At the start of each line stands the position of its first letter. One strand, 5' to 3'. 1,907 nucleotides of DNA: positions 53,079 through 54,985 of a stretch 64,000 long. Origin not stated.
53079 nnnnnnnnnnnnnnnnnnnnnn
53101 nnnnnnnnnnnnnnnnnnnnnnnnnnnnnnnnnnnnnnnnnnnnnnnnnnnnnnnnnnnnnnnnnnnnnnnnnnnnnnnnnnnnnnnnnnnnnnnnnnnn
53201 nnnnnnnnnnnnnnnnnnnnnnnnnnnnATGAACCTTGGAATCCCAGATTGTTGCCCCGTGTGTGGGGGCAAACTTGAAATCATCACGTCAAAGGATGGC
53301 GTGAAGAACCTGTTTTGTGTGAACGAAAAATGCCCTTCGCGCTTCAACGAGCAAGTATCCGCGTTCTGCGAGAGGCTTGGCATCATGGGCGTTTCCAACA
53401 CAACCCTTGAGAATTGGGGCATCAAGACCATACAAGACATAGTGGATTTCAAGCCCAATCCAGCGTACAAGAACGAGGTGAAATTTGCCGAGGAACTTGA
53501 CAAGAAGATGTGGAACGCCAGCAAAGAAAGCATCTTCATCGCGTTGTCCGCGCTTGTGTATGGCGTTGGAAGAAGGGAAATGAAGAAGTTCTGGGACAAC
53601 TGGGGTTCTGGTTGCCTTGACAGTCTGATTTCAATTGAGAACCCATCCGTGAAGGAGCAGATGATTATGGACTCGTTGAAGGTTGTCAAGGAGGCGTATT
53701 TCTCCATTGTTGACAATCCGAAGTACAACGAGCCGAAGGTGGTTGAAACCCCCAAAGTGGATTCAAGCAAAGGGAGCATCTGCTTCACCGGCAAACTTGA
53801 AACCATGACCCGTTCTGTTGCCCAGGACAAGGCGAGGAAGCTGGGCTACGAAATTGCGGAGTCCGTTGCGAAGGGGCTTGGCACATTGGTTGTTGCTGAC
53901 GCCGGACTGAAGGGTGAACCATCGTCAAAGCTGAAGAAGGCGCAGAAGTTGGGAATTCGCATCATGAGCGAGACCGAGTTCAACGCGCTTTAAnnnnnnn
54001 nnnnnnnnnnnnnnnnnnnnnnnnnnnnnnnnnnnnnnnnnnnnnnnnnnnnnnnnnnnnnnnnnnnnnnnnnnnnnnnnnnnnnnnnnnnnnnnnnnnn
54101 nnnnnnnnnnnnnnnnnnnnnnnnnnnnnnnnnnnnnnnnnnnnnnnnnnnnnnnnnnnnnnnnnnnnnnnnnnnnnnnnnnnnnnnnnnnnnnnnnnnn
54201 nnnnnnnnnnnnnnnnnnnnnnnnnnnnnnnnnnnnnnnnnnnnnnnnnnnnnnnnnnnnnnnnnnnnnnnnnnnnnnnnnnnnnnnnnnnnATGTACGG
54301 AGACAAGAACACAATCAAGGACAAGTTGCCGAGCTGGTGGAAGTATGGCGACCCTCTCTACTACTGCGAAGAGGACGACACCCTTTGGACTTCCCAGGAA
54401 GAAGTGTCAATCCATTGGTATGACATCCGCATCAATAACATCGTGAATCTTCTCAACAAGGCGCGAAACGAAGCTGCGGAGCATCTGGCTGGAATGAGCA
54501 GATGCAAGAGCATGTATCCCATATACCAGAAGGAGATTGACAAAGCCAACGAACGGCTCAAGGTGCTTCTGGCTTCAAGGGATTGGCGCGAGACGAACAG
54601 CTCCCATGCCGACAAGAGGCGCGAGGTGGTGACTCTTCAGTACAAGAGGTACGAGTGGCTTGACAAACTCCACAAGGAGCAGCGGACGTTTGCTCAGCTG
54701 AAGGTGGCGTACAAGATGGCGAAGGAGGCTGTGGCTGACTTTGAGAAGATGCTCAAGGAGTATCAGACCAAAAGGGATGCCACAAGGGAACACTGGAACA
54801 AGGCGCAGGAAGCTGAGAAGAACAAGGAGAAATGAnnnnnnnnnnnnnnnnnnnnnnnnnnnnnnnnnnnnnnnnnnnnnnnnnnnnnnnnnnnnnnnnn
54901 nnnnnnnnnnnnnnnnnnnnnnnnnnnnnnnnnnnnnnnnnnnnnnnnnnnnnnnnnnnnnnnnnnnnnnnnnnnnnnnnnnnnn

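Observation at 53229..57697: NAD-dependent DNA ligase split into two separately encoded genes, in reversed order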

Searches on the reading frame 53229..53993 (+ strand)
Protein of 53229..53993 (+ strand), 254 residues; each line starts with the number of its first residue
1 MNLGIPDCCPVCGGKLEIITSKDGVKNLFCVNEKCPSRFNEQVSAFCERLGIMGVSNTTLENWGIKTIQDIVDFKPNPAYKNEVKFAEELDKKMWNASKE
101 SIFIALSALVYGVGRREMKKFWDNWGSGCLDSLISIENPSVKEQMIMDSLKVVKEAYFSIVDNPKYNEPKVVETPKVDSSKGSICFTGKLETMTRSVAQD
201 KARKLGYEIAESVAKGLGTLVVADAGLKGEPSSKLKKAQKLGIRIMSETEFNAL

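Call 3: search_protein_families(library=pfam, proteins=[window:53229-53993:+], max_evalue=1)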
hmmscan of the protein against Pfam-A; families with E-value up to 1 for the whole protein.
window:53229-53993:+ (254 aa): 8 families
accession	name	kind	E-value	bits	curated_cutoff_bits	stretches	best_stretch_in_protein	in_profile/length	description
PF00533.33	BRCT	-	2.4e-07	31.3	21.3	1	183-252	10-75/78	BRCA1 C Terminus (BRCT) domain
PF03119.21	DNA_ligase_ZBD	-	0.0003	21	25.8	1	9-36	2-26/27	NAD-dependent DNA ligase C4 zinc finger domain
PF19652.4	DUF6155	-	0.018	15.3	27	1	133-202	10-78/170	Family of unknown function (DUF6155)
PF10391.15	DNA_pol_lambd_f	-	0.019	15.2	29.8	0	232-247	33-48/51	Fingers domain of DNA polymerase lambda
PF05223.17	MecA_N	-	0.054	14.2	22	1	117-197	5-84/117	NTF2-like N-terminal transpeptidase domain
PF14354.12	Lar_restr_allev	-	0.077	13.7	28.6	1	9-37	6-33/58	Restriction alleviation protein Lar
PF04423.19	Rad50_zn_hook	-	0.097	12.9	24.3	1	7-17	20-30/52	Rad50 zinc hook motif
PF22795.1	DUF4796_N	-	0.098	12.9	27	1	5-16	18-29/29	DUF4796 N-terminal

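Call 4: search_protein_families(library=phrogs, proteins=[window:53229-53993:+], max_evalue=0.01)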
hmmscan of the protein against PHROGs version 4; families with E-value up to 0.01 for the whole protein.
window:53229-53993:+ (254 aa): 4 families
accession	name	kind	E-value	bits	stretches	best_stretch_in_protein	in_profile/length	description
phrog_3498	-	DNA, RNA and nucleotide metabolism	9.5e-26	92.1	1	1-251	1-249/256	NAD-dependent DNA ligase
phrog_3869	-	DNA, RNA and nucleotide metabolism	1.5e-22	80.9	1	5-252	391-650/656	NAD-dependent DNA ligase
phrog_2561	-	DNA, RNA and nucleotide metabolism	1.6e-09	39.2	1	165-253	77-158/167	DNA ligase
phrog_3989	-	unknown function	1.2e-05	25.7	1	156-226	185-254/296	-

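Call 8: search_dna_similar(query=window:53229-53993:+, collection=phages, mode=protein, max_rows=40, rows=best)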
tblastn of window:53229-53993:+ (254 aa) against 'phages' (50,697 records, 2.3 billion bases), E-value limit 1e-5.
Records with a match: 394; places in all: 394; records where one place covers at least 80% of the query: 391.
Best place of each record, by identity: <60% 394.
By first word of the organism name: Vibrio 288; Klebsiella 77; Bacteriophage 10; Providencia 4; Aeromonas 3; Listeria 2; Clostridium 2; Pectobacterium 2; Klebseilla 1; Enterobacter 1; and 4 more.
By host as written in the record: - 294; Klebsiella pneumoniae 24; Vibrio crassostreae 9; Klebsiella pneumoniae K42 8; Klebsiella pneumoniae K47 6; Raoultella planticola K57 (synonym: Klebsiella planticola) 5; Klebsiella pneumoniae K21 4; Klebsiella pneumoniae Kpn13 3; and 29 more.
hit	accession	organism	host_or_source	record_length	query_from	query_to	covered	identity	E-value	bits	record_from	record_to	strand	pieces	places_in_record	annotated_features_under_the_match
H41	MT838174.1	Bacteriophage sp.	human fecal samples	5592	5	251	97%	29.2%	2e-11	69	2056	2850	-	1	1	record has no annotation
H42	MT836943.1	Bacteriophage sp.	human fecal samples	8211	5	251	97%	28.0%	9e-11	67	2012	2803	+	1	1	record has no annotation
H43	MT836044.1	Bacteriophage sp.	human fecal samples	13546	5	254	98%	27.4%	6e-11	68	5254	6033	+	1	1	record has no annotation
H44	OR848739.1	Listeria phage LM 4-14-1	Listeria monocytogenes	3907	5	251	97%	27.3%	4e-9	62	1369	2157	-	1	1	record has no annotation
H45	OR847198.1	Listeria phage LM 4-11-1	Listeria monocytogenes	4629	5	251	97%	27.3%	4e-9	62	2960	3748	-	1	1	record has no annotation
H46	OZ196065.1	Vibrio phage D245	Seawater and oysters mix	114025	5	247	96%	27.6%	4e-9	62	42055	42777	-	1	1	NAD-dependent DNA ligase | hypothetical protein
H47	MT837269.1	Bacteriophage sp.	human fecal samples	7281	5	254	98%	26.5%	6e-8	59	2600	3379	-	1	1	record has no annotation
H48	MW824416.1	Vibrio phage 234P7B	Vibrio crassostreae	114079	5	247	96%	27.2%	6e-8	59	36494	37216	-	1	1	ligA: DNA ligase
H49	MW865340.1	Vibrio phage 70E38.1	Vibrio crassostreae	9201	5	247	96%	27.2%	2e-9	63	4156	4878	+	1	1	ligA: DNA ligase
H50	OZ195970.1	Vibrio phage D386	Seawater and oysters mix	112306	5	247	96%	27.2%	2e-9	63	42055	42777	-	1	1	NAD-dependent DNA ligase | hypothetical protein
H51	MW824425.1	Vibrio phage 70E37.1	Vibrio crassostreae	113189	5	247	96%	27.2%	2e-9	63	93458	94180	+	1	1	ligA: DNA ligase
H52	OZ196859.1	Vibrio phage 70E37-2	Seawater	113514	5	247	96%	27.2%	2e-9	63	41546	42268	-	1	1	NAD-dependent DNA ligase | hypothetical protein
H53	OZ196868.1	Vibrio phage 70E35-3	Seawater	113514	5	247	96%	27.2%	2e-9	63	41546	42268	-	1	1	NAD-dependent DNA ligase | hypothetical protein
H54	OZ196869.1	Vibrio phage 70E35-1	Seawater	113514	5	247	96%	27.2%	2e-9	63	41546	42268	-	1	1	NAD-dependent DNA ligase | hypothetical protein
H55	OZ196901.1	Vibrio phage 70E34-3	Seawater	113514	5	247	96%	27.2%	2e-9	63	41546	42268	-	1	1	NAD-dependent DNA ligase | hypothetical protein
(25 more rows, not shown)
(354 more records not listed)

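Call 21: find_homologous_proteins(query=window:53229-53993:+, max_evalue=0.00001)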
Query window:53229-53993:+ (254 aa): 102 proteins with E <= 0.00001 among 581 candidates.
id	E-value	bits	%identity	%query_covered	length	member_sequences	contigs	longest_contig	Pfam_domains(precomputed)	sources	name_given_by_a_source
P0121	8.0e-166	568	100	100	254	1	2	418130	PF00533.34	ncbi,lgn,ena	-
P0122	5.2e-158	542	96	100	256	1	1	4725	PF00533.34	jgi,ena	-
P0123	4.0e-150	516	91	100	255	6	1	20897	PF00533.34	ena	-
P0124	2.9e-142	491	87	100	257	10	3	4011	PF00533.34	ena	-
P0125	7.9e-142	489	86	100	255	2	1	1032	PF00533.34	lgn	-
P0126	1.3e-137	475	85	100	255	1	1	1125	PF00533.34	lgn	-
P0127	1.5e-137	475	84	100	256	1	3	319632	PF00533.34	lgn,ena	-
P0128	5.6e-137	473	84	100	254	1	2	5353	PF00533.34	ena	-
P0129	1.4e-136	472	84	100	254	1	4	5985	PF00533.34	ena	-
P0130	1.3e-134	466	85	100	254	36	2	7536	PF00533.34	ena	-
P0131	1.4e-134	465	84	99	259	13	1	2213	PF00533.34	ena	-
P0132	2.6e-134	465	84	100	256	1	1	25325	PF00533.34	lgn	-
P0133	1.2e-133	462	83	100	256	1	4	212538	PF00533.34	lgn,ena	-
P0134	8.0e-131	453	82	100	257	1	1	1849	PF00533.34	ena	-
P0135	2.1e-130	452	80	100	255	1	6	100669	PF00533.34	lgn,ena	-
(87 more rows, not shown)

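Call 36: search_solved_structures(query=window:53229-53993:+, max_evalue=0.01, show_alignments=2)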
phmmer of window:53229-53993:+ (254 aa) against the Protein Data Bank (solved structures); distinct sequences matched with E-value up to 0.01: 4.
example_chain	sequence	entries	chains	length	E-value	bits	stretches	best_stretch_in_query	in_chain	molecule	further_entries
9hu3_B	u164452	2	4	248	1.2e-10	44.8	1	1-249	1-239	DNA ligase subunit B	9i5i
2owo_A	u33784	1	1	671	7.5e-05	25.8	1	166-251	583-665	DNA ligase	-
5tt5_A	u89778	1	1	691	8.4e-05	25.7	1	166-251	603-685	DNA ligase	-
1dgs_A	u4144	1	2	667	0.00012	25.2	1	6-251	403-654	DNA LIGASE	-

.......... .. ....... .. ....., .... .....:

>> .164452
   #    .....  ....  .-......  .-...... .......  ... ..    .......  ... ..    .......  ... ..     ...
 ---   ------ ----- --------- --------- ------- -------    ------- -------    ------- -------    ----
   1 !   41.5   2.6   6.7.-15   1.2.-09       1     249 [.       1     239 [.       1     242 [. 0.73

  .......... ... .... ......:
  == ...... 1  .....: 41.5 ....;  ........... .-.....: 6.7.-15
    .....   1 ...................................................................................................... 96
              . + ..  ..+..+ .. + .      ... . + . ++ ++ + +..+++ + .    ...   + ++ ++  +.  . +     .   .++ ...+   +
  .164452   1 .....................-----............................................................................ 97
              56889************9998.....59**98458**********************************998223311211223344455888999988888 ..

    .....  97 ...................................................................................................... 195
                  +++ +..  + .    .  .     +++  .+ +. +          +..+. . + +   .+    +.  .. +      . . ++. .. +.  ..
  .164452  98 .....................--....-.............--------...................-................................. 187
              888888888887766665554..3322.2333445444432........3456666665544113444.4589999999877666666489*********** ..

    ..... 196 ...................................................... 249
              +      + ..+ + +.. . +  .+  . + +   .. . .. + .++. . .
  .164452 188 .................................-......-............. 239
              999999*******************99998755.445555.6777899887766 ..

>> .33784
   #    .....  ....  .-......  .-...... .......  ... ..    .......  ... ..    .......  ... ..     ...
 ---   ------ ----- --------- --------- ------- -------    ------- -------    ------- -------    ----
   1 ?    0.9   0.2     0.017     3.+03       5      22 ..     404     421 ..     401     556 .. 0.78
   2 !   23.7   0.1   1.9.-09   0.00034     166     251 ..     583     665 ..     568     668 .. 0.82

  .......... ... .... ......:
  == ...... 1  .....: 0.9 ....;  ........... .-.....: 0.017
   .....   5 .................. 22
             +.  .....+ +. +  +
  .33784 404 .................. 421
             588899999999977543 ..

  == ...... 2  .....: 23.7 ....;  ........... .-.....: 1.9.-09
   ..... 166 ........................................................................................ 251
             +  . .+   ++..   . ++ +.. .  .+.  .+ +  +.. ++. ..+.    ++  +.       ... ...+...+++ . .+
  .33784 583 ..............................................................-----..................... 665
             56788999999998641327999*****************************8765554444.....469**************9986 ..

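Call 51: search_protein_representatives(protein=window:53229-53993:+)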
Query: 254 residues. Proteins with E-value up to 0.001 (for the whole library): 1481; up to 1e-10: 140; up to 1e-30: 1. The best 150 are listed.
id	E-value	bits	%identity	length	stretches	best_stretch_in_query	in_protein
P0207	1.9e-97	342.2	61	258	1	1-254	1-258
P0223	8.5e-30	120.7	36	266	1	4-251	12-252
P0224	6.4e-29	117.8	37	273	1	5-252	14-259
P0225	1.2e-28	116.9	38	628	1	3-252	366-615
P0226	1.8e-28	116.3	41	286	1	5-254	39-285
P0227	1.4e-27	113.4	37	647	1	6-254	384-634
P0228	3.4e-27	112.1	36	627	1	2-252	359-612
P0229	4.9e-27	111.6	45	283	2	6-107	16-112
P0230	7.4e-26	107.8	37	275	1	4-251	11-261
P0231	1.7e-25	106.6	33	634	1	3-252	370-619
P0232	6.3e-25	104.7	37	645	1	6-254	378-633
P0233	1.2e-24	103.8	41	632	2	3-127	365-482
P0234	1.9e-24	103.2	40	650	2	3-107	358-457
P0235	4.6e-24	101.9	37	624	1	4-252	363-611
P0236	7.4e-24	101.2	42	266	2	5-135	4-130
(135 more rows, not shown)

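Call 53: predict_structure(alignment_id=A1)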
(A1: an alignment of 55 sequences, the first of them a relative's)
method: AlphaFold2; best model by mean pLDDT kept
length: 254 residues; sequences in the alignment: 55
mean_pLDDT: 80.8   pTM: 0.55
mean pLDDT of the five models: 80.8, 80.0, 79.6, 78.5, 72.3
residues with pLDDT >= 90: 45; 70-90: 176; 50-70: 23; < 50: 10
segments of 3 or more residues with pLDDT < 50: 172-179
pLDDT, mean of each block of 10 residues (from residue 1): 66 78 73 69 88 81 87 90 91 90 92 88 80 76 87 90 88 46 80 82 83 79 73 78 83 82
secondary structure, 60 per line:
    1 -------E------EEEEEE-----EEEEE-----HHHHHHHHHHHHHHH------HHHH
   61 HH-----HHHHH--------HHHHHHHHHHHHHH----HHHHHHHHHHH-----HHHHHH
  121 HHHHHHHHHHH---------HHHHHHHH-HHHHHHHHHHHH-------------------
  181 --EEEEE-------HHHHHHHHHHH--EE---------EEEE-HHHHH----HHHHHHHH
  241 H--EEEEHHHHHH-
elements in order: E15-20 E26-30 H36-50 H57-62 H68-72 H81-94 H99-109 H115-131 H141-148 H150-161 E183-187 H195-205 E219-222 H224-228 H233-241 E244-247 H248-253

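Call 56: fold_search(model_id=the predicted structure, library=pdb)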
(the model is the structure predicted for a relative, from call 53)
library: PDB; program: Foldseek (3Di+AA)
matches with E <= 10: 481; with E <= 0.001: 3
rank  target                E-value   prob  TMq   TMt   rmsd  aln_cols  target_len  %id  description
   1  9hu3_B                5.3e-11  1.00  0.43  0.44  13.6       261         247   24  PR1 phage heterodimeric DNA ligase in complex with 21-mer nicked DNA containing phage nick sequence (released 2026-01-14)
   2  9a6z_B                1.1e-10  1.00  0.44  0.21   9.0       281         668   23  Integrative model of RPOB-DNLJ by crosslinking MS and deep learning (released 2024-09-18)
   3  9hu3_F                7.9e-06  1.00  0.45  0.66   4.6       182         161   22  PR1 phage heterodimeric DNA ligase in complex with 21-mer nicked DNA containing phage nick sequence (released 2026-01-14)
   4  2ebu_MODEL_1_A        2.7e-03  1.00  0.24  0.51   2.3        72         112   28  Solution structure of the BRCT domain from human replication factor C large subunit 1 (released 2007-08-14)
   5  8dr5_A                7.3e-03  1.00  0.23  0.10   2.1        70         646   28  Open state of RFC:PCNA bound to a 3' ss/dsDNA junction (DNA2) with NTD (released 2022-08-17)
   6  2k7f_MODEL_1_A        1.3e-02  1.00  0.24  0.53   2.7        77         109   26  HADDOCK calculated model of the complex between the BRCT region of RFC p140 and dsDNA (released 2009-09-08)
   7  7u1a_A                1.3e-02  1.00  0.24  0.10   2.0        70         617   28  RFC:PCNA bound to dsDNA with a ssDNA gap of six nucleotides (released 2022-07-06)
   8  2d8m_MODEL_1_A        1.7e-02  1.00  0.23  0.43   3.1        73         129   20  Solution structure of the first BRCT domain of DNA-repair protein XRCC1 (released 2006-06-06)
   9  7u19_A                2.6e-02  1.00  0.24  0.10   2.0        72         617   28  RFC:PCNA bound to nicked DNA (released 2022-07-06)
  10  8dr3_A                2.6e-02  1.00  0.23  0.10   2.2        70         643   28  Closed state of RFC:PCNA bound to a 3' ss/dsDNA junction (DNA2) with NTD (released 2022-08-17)
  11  3oq0_B                3.3e-02  1.00  0.23  0.56   4.1        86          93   15  Crystal Structure of motif N of Saccharomyces cerevisiae Dbf4 (released 2011-09-07)
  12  3oq4_C                3.7e-02  1.00  0.23  0.53   4.1        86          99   15  Crystal Structure of motif N of Saccharomyces cerevisiae Dbf4 (released 2011-09-07)
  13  5t2s_C                3.9e-02  1.00  0.23  0.24   4.6        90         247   16  Structure of the FHA1 domain of Rad53 bound simultaneously to the BRCT domain of Dbf4 and a phosphopeptide. (released 2016-10-12)
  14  7p5z_G                3.9e-02  0.99  0.24  0.28  16.4       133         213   13  Structure of a DNA-loaded MCM double hexamer engaged with the Dbf4-dependent kinase (released 2022-02-02)
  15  3oq0_D                4.1e-02  1.00  0.23  0.53   4.0        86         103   12  Crystal Structure of motif N of Saccharomyces cerevisiae Dbf4 (released 2011-09-07)
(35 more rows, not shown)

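Call 77: search_protein_families(library=ncbifam, proteins=[window:53229-53993:+], max_evalue=0.001)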
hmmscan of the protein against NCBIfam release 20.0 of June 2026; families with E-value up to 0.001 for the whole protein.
window:53229-53993:+ (254 aa): 5 families
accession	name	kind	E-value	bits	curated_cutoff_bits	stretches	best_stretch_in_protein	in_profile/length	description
TIGR00575.1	dnlj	equivalog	2.5e-22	79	444.45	1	4-251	390-652/652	NAD-dependent DNA ligase LigA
NF005932.1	PRK07956.1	equivalog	2.8e-17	62.5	369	1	4-253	397-662/664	NAD-dependent DNA ligase LigA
NF010930.0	PRK14350.1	equivalog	2.8e-13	49.1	652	2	142-249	562-659/669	NAD-dependent DNA ligase LigA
NF004844.0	PRK06195.1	equivalog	7.8e-07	28.8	373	1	130-251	172-302/309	DNA polymerase III subunit epsilon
NF010931.0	PRK14351.1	equivalog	1.4e-05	23.8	1051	1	34-254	447-681/692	NAD-dependent DNA ligase LigA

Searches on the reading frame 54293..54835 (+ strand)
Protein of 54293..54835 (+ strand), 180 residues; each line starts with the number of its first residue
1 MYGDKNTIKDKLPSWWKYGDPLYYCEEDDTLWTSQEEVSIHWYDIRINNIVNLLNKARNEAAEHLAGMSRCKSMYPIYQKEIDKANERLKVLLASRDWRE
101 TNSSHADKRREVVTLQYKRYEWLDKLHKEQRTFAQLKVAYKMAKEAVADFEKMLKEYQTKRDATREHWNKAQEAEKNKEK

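Call 3: search_protein_families(library=pfam, proteins=[window:54293-54835:+], max_evalue=1)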
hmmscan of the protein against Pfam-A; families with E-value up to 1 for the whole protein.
window:54293-54835:+ (180 aa): 2 families
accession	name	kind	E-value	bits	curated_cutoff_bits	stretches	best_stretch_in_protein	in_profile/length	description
PF25398.1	CUX1_N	-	0.14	12.6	27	0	110-173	31-89/116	CUX1-like, N-terminal tRNA-binding arm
PF07303.18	Occludin_ELL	-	0.39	11.9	31.2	1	75-152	24-101/101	Occludin homology domain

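Call 4: search_protein_families(library=phrogs, proteins=[window:54293-54835:+], max_evalue=0.01)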
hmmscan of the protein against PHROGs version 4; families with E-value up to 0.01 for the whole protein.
window:54293-54835:+ (180 aa): 0 families
